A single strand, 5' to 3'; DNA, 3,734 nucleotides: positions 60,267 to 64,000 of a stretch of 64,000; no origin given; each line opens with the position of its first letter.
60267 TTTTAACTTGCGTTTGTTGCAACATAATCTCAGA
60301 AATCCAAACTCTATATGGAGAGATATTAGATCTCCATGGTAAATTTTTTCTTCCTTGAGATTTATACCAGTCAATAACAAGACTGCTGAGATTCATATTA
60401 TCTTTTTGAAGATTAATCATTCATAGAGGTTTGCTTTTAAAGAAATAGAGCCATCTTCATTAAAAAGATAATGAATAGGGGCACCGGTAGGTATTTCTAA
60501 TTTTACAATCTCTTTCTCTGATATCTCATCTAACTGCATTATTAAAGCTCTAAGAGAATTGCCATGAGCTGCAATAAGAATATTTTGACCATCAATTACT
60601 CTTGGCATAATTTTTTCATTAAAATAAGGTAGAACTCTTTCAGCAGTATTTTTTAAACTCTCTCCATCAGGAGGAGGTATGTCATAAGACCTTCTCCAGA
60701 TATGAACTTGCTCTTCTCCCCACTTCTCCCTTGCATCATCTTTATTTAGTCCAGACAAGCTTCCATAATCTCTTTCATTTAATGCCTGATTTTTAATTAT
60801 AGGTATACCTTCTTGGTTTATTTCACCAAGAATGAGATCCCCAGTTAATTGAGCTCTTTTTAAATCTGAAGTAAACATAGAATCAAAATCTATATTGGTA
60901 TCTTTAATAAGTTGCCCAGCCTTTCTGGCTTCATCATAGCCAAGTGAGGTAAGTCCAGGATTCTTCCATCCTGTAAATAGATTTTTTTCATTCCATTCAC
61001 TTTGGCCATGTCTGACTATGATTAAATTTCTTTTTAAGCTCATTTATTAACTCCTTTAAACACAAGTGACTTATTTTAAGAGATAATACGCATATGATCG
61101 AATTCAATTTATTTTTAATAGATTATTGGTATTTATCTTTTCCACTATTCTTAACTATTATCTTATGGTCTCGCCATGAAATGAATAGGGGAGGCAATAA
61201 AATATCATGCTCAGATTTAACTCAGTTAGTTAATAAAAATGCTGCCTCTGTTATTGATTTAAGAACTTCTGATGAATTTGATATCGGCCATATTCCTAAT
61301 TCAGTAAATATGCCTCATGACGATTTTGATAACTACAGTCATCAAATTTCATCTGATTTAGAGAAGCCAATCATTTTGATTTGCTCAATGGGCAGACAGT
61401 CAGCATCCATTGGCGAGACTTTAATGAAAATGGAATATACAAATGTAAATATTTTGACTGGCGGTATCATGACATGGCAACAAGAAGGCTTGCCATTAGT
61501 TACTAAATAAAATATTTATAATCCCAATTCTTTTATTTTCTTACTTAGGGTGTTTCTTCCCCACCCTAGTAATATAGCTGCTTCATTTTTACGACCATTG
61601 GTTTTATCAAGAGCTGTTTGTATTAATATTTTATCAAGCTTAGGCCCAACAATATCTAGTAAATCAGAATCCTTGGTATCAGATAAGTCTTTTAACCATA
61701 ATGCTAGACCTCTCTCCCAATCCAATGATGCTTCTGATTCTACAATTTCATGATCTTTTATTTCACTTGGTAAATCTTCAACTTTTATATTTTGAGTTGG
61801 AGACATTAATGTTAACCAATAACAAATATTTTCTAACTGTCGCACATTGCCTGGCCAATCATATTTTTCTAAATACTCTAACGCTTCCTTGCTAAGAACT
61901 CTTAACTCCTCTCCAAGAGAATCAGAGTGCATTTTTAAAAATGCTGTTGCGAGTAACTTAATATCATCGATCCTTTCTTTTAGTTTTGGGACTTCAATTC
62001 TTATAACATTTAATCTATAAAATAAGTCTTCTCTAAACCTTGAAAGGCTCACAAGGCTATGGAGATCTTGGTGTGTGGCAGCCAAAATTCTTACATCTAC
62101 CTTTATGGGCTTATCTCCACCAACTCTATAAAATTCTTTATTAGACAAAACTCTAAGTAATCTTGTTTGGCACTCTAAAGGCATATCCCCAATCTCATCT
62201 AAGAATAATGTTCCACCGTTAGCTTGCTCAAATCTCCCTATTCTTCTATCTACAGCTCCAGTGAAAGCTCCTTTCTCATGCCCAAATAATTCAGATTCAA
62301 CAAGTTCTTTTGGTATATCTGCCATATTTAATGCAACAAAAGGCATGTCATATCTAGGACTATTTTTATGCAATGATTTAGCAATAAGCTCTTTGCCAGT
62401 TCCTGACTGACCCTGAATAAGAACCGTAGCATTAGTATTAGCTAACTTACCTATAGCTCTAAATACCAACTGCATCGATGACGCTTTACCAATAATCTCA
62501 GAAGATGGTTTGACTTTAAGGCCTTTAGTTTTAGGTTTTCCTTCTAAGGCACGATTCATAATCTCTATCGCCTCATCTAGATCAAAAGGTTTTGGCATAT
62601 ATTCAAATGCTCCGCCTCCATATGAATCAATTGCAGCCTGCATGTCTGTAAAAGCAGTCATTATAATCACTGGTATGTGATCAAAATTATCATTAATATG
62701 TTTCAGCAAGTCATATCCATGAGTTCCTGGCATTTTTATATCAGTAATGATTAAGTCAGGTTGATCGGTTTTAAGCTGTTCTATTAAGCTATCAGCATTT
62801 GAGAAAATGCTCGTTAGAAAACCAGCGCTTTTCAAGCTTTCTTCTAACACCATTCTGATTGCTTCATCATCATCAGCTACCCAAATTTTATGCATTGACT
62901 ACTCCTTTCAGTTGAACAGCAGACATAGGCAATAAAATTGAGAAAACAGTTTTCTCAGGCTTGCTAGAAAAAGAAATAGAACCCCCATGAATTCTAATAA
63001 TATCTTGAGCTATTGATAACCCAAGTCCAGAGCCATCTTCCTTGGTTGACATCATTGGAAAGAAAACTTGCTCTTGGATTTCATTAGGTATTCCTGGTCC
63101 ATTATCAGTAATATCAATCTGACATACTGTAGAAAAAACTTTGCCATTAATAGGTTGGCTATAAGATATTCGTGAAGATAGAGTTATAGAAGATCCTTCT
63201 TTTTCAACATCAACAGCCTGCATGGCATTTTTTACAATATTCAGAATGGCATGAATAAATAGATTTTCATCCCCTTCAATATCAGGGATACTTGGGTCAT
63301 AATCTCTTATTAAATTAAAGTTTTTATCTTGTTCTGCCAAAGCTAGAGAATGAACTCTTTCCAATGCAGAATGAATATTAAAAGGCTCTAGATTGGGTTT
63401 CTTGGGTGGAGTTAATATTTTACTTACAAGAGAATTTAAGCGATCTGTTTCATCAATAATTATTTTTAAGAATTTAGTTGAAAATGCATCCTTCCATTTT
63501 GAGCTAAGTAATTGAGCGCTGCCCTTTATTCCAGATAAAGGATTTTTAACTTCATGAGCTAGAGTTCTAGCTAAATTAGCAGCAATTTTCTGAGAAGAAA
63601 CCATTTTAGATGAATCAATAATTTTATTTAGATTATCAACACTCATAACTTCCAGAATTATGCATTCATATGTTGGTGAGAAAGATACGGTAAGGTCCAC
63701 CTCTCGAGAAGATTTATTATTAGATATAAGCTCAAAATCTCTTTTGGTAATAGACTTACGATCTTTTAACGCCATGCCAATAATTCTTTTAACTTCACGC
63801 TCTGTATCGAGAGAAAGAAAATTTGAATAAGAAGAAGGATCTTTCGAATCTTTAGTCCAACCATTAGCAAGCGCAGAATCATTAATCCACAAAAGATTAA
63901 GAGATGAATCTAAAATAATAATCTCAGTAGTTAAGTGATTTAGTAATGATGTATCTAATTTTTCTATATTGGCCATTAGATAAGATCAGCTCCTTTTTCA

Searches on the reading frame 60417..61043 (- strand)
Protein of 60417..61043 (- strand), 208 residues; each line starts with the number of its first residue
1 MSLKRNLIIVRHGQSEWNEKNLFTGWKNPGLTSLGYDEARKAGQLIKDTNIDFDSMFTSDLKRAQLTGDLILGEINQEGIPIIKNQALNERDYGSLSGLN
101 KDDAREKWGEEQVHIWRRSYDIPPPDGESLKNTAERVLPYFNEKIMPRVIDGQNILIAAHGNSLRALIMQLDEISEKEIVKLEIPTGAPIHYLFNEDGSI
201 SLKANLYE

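Call 49: search_protein_families(library=pfam, proteins=[window:60417-61043:-], max_evalue=0.0001)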
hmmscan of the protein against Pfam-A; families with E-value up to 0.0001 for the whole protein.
window:60417-61043:- (208 aa): 1 family
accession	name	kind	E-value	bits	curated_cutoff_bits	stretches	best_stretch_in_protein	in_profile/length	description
PF00300.27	His_Phos_1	-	8.8e-40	136.9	21.7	1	7-199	1-186/194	Histidine phosphatase superfamily (branch 1)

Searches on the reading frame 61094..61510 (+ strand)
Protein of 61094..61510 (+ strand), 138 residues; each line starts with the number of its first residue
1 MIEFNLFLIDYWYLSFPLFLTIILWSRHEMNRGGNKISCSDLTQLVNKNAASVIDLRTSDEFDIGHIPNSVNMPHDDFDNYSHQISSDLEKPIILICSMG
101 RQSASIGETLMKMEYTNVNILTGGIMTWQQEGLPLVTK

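Call 49: search_protein_families(library=pfam, proteins=[window:61094-61510:+], max_evalue=0.0001)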
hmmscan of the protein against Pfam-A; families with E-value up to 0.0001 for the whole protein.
window:61094-61510:+ (138 aa): 1 family
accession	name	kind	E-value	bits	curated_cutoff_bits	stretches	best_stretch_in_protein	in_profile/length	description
PF00581.25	Rhodanese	-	1.2e-19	71.1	22.2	1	40-130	3-101/102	Rhodanese-like domain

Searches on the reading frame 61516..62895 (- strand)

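Call 49: search_protein_families(library=pfam, proteins=[window:61516-62895:-], max_evalue=0.0001)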
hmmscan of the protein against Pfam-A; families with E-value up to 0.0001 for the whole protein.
window:61516-62895:- (459 aa): 6 families
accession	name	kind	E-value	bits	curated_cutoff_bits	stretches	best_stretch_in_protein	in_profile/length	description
PF00158.32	Sigma54_activat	-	3.8e-71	238.6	20.2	1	134-301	1-168/168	Sigma-54 interaction domain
PF00072.30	Response_reg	-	5.4e-26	91.4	30.2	1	4-112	1-109/111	Response regulator receiver domain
PF25601.1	AAA_lid_14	-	1.1e-24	86.5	27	1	306-386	1-81/87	AAA+ ATPase lid domain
PF14532.12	Sigma54_activ_2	-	4.1e-20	72.9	25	1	135-305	1-138/138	Sigma-54 interaction domain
PF02954.25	HTH_8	-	4.4e-11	42.8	22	1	420-457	5-42/42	Bacterial regulatory protein, Fis family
PF07728.20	AAA_5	-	7.1e-07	29.7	22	1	158-276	2-123/139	AAA domain (dynein-related subfamily)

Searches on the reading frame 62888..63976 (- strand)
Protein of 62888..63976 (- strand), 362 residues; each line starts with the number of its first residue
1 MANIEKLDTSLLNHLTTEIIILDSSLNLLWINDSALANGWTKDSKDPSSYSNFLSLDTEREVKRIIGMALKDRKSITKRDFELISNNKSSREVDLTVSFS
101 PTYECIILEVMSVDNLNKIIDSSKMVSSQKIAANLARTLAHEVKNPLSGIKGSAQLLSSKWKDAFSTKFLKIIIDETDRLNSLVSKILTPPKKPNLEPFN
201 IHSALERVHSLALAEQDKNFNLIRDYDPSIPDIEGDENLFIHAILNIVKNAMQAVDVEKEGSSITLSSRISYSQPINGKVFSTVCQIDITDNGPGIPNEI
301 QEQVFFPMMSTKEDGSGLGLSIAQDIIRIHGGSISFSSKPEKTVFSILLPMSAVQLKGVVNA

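Call 49: search_protein_families(library=pfam, proteins=[window:62888-63976:-], max_evalue=0.0001)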
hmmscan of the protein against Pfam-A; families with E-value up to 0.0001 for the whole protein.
window:62888-63976:- (362 aa): 2 families
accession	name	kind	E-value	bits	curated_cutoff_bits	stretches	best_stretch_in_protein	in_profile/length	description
PF02518.31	HATPase_c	-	6.7e-19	68.8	26.4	1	235-351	1-109/111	Histidine kinase-, DNA gyrase B-, and HSP90-like ATPase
PF00512.31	HisKA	-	6.9e-13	48.9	26.9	1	134-189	4-59/66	His Kinase A (phospho-acceptor) domain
